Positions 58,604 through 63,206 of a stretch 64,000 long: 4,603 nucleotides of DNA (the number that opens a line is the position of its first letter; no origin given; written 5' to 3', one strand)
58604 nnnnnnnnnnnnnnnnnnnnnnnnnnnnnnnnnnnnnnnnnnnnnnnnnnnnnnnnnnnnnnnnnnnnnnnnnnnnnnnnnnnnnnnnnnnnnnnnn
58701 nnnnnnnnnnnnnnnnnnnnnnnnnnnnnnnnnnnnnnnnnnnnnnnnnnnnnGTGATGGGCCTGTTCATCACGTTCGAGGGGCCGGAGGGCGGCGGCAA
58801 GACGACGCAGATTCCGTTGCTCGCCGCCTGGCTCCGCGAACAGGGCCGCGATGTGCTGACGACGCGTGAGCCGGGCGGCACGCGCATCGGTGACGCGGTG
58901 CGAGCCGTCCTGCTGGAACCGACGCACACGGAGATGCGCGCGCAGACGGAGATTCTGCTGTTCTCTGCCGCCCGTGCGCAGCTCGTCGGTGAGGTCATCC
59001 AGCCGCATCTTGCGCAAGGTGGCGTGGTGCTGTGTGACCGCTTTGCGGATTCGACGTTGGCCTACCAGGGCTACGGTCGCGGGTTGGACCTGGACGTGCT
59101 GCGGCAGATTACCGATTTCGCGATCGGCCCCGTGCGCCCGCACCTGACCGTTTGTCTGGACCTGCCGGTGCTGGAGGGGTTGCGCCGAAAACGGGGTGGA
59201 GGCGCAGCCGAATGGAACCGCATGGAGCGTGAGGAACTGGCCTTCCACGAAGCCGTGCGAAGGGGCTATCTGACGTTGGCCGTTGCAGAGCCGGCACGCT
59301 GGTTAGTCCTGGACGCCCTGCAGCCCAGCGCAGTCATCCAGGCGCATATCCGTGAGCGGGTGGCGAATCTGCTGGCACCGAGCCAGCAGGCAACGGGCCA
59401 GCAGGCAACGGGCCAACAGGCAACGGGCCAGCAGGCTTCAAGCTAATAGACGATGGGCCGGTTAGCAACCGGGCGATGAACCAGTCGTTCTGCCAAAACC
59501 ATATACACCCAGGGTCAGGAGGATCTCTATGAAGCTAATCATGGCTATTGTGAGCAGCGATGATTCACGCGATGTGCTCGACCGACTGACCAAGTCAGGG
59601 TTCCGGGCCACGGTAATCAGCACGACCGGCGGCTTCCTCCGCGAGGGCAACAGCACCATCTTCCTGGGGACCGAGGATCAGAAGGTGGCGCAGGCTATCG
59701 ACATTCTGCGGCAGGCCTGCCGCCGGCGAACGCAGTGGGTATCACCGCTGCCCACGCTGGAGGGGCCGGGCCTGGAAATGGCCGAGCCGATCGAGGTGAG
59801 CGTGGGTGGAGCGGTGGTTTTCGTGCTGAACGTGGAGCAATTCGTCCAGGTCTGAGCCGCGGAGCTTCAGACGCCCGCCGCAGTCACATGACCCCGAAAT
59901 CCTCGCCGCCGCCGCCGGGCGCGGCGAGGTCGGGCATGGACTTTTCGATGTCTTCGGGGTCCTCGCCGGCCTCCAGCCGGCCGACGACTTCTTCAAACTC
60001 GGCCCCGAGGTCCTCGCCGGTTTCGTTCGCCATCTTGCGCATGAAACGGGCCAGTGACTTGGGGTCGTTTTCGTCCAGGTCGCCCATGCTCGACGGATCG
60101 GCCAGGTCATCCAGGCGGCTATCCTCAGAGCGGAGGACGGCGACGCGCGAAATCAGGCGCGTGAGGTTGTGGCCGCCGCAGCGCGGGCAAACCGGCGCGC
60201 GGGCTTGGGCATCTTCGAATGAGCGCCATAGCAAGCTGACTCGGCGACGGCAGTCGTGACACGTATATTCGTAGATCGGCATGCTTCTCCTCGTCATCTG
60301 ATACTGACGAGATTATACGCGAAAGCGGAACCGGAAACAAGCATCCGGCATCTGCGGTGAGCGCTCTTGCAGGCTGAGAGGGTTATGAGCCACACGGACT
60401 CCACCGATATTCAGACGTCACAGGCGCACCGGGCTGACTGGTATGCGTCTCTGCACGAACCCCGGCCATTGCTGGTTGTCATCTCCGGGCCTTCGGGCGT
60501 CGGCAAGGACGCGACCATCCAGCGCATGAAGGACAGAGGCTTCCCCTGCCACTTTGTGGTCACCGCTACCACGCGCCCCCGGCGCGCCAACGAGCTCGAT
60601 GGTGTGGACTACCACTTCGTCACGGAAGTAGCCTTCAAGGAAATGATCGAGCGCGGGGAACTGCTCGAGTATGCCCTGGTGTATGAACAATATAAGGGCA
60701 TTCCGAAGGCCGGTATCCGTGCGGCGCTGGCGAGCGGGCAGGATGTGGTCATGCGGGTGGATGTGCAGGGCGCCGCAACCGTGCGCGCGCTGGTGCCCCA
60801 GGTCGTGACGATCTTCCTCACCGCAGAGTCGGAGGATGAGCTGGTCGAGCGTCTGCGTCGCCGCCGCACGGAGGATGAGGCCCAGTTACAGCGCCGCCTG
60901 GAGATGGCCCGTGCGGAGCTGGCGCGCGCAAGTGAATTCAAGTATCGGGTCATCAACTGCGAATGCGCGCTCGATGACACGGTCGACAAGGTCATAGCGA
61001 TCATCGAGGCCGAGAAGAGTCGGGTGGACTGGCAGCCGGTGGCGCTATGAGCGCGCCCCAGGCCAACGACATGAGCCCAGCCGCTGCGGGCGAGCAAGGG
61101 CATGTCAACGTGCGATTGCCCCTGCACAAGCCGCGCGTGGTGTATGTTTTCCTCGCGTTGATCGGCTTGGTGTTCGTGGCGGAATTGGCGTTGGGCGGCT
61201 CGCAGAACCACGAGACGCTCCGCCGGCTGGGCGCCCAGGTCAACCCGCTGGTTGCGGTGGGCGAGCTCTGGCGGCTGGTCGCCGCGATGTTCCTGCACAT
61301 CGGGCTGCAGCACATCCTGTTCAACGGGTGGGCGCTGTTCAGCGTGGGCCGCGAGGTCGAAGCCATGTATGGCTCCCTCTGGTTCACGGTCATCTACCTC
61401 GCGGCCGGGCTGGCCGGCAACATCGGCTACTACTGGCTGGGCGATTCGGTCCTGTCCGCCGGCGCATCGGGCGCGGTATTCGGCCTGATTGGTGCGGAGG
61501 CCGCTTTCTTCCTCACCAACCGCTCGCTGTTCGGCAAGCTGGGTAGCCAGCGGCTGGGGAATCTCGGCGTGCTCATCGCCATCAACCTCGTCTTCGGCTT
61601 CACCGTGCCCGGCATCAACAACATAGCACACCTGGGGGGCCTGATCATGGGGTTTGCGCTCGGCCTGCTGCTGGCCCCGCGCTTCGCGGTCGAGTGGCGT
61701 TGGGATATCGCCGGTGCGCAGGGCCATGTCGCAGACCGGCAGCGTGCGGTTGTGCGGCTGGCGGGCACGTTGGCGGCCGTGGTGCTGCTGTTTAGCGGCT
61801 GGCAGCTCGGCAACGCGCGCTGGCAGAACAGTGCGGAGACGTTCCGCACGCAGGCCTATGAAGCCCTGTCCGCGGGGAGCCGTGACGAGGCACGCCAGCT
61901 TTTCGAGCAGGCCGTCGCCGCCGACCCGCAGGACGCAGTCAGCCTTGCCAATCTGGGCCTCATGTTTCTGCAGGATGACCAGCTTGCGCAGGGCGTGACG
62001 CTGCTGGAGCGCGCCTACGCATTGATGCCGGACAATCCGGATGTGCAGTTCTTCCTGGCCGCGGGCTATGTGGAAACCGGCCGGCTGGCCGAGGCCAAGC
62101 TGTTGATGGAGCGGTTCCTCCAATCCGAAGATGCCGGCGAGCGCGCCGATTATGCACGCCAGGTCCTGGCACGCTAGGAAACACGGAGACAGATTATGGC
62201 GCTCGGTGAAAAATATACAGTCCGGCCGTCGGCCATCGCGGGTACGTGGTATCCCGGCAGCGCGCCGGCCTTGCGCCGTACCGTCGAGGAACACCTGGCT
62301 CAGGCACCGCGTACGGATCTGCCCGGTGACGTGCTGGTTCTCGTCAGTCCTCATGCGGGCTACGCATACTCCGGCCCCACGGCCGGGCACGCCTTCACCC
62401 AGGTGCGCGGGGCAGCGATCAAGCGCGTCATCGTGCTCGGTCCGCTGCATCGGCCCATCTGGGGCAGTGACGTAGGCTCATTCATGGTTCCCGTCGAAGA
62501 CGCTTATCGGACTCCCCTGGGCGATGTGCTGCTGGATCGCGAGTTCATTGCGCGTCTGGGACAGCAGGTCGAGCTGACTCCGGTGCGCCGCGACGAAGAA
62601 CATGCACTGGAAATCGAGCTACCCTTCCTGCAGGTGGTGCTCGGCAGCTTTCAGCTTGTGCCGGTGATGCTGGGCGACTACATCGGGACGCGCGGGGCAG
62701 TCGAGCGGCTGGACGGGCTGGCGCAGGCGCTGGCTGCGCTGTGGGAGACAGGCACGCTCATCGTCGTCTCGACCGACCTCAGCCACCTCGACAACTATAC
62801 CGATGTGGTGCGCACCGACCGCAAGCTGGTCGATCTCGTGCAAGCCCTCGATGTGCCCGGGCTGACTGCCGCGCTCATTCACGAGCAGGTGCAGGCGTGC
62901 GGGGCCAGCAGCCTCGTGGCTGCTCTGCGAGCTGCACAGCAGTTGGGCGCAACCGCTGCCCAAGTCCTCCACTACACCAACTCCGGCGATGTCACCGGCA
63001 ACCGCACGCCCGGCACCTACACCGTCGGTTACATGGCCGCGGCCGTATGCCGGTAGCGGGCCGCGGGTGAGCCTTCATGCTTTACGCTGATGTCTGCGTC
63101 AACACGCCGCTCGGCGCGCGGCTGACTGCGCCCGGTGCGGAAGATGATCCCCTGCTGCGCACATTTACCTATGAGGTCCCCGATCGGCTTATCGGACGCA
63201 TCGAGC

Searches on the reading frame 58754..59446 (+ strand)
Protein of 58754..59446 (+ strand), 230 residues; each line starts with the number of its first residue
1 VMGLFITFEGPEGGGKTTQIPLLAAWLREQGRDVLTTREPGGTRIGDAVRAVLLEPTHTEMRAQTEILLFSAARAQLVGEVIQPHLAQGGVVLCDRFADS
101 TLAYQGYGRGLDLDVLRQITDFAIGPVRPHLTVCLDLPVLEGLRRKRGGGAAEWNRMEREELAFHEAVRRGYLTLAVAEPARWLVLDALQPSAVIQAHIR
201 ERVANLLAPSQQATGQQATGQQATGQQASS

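Call 6: search_protein_families(library=pfam, proteins=[window:58754-59446:+])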
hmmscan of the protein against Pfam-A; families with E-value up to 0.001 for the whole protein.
window:58754-59446:+ (230 aa): 2 families
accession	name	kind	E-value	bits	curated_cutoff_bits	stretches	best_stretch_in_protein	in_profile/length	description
PF02223.23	Thymidylate_kin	-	2.2e-46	158.3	27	1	8-199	1-185/185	Thymidylate kinase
PF13521.12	AAA_28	-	0.00016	22.4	27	1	6-108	2-93/164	AAA domain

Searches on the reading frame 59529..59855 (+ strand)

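Call 6: search_protein_families(library=pfam, proteins=[window:59529-59855:+])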
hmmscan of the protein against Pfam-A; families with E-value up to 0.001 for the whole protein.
window:59529-59855:+ (108 aa): 1 family
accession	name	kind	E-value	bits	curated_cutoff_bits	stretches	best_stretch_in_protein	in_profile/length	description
PF06153.16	CdAMP_rec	-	6.1e-35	120.2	27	1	1-108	1-109/109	Cyclic-di-AMP receptor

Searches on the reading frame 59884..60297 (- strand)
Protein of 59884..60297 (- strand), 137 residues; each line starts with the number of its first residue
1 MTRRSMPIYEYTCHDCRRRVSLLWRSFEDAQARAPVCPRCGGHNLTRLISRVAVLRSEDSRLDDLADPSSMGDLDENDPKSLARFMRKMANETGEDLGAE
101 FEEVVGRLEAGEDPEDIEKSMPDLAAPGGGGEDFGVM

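Call 6: search_protein_families(library=pfam, proteins=[window:59884-60297:-])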
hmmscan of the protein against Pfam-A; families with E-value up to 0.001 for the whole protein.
window:59884-60297:- (137 aa): 2 families
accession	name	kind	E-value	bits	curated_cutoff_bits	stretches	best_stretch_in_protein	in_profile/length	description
PF09723.15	Zn_ribbon_8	-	5.5e-12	45.9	34.4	1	6-49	1-41/41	Zinc ribbon domain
PF14369.11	Zn_ribbon_19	-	3.9e-05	24.1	30.8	1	13-42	5-29/35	zinc-ribbon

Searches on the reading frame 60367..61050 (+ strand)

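Call 6: search_protein_families(library=pfam, proteins=[window:60367-61050:+])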
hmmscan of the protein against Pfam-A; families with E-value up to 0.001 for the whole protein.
window:60367-61050:+ (227 aa): 2 families
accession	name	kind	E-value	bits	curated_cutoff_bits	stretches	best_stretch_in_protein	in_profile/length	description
PF00625.27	Guanylate_kin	-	3.1e-35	121.9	25.2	1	36-216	4-182/182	Guanylate kinase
PF13238.12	AAA_18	-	0.00034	21.5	29.4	0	37-174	1-119/128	AAA domain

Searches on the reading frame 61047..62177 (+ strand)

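Call 6: search_protein_families(library=pfam, proteins=[window:61047-62177:+])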
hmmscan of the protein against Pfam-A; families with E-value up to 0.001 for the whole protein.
window:61047-62177:+ (376 aa): 8 families
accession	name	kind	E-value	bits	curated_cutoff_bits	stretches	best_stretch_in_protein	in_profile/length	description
PF01694.28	Rhomboid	-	1.4e-35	123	22.6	1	72-211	2-142/143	Rhomboid domain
PF14559.12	TPR_19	-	2.9e-10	40.8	25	1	308-359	2-53/68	Tetratricopeptide repeat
PF07719.23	TPR_2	-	1.5e-08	34.6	27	0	263-296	1-34/34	Tetratricopeptide repeat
PF13428.12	TPR_14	-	5.4e-06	27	23.5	0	269-303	7-41/44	Tetratricopeptide repeat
PF13432.12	TPR_16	-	1.4e-05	25.8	32.7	1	268-331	2-65/65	Tetratricopeptide repeat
PF13424.12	TPR_12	-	4e-05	24.2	30.1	0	298-356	4-70/77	Tetratricopeptide repeat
PF13414.12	TPR_11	-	0.00014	21.9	26.8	0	277-309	8-40/42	TPR repeat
PF13431.12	TPR_17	-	0.00054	20.5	24.4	0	285-315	1-31/34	Tetratricopeptide repeat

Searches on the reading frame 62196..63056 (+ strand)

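Call 6: search_protein_families(library=pfam, proteins=[window:62196-63056:+])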
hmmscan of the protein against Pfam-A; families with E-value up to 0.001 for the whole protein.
window:62196-63056:+ (286 aa): 1 family
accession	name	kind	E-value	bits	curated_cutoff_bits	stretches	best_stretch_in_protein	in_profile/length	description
PF01875.22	Memo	-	3.3e-46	158.1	27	1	12-271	2-260/269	Memo-like protein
